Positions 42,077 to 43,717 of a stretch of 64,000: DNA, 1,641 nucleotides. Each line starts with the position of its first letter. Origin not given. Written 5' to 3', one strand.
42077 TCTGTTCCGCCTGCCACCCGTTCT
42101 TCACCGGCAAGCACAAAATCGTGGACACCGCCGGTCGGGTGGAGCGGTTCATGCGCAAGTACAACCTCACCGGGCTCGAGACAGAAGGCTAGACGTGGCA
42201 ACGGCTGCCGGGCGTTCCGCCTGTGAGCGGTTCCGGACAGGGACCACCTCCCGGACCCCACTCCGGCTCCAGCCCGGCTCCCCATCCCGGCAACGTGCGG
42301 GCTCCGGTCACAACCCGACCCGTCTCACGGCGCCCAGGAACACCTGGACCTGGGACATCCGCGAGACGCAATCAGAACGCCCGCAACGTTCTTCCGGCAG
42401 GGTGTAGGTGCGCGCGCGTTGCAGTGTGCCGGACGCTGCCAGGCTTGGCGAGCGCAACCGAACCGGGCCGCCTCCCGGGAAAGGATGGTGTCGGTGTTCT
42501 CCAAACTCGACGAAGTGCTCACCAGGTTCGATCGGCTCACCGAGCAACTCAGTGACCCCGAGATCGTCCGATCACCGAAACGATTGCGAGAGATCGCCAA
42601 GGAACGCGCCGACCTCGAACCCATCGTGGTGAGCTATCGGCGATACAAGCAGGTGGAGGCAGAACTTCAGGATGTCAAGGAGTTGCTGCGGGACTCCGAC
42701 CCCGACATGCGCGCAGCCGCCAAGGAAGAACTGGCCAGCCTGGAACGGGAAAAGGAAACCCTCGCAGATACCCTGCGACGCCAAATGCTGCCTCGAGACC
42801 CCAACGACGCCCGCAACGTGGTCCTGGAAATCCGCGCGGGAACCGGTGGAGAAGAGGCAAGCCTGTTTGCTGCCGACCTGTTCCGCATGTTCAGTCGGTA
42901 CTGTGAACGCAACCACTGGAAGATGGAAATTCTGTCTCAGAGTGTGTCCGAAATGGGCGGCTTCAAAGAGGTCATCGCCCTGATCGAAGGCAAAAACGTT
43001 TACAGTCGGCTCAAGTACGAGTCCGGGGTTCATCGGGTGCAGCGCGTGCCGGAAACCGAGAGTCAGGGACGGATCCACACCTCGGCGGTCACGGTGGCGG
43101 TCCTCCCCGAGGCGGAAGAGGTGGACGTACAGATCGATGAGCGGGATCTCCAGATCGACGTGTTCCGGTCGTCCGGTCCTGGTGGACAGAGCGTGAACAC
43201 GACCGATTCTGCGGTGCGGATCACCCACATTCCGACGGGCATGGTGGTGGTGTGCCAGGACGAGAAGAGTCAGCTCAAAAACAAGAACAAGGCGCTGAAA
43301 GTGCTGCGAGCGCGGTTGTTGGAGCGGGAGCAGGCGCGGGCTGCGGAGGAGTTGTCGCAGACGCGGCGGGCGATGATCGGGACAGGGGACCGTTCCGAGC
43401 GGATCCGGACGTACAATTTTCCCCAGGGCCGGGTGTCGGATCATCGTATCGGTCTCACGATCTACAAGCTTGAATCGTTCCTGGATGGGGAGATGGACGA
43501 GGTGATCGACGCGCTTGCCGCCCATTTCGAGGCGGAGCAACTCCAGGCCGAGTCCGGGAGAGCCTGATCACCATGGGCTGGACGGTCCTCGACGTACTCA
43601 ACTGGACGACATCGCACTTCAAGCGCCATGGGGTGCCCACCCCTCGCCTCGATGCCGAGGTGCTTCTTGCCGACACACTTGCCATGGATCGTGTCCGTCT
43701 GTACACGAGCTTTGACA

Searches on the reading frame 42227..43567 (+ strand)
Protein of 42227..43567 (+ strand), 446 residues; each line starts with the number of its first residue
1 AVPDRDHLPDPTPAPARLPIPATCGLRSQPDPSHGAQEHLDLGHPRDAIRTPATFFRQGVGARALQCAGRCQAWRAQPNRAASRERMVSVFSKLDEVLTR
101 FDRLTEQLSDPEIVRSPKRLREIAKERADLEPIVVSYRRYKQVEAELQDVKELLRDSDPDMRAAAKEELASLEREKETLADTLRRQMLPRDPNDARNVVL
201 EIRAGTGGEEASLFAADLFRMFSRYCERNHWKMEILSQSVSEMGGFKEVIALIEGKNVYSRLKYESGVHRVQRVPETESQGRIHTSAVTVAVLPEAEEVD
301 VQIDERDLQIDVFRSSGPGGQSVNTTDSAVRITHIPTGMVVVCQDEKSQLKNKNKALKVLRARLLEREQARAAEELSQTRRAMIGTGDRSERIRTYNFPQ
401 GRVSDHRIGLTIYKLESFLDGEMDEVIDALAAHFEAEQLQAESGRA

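Call 48: search_protein_families(library=pfam, proteins=[window:42227-43567:+], max_evalue=0.000001)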
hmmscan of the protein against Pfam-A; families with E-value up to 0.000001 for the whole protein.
window:42227-43567:+ (446 aa): 2 families
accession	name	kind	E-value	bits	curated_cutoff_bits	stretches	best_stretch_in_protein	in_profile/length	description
PF03462.23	PCRF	-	1.4e-75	253.8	24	1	99-290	3-194/194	PCRF domain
PF00472.26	RF-1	-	5.2e-43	146.1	35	1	297-407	1-116/116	RF-1 domain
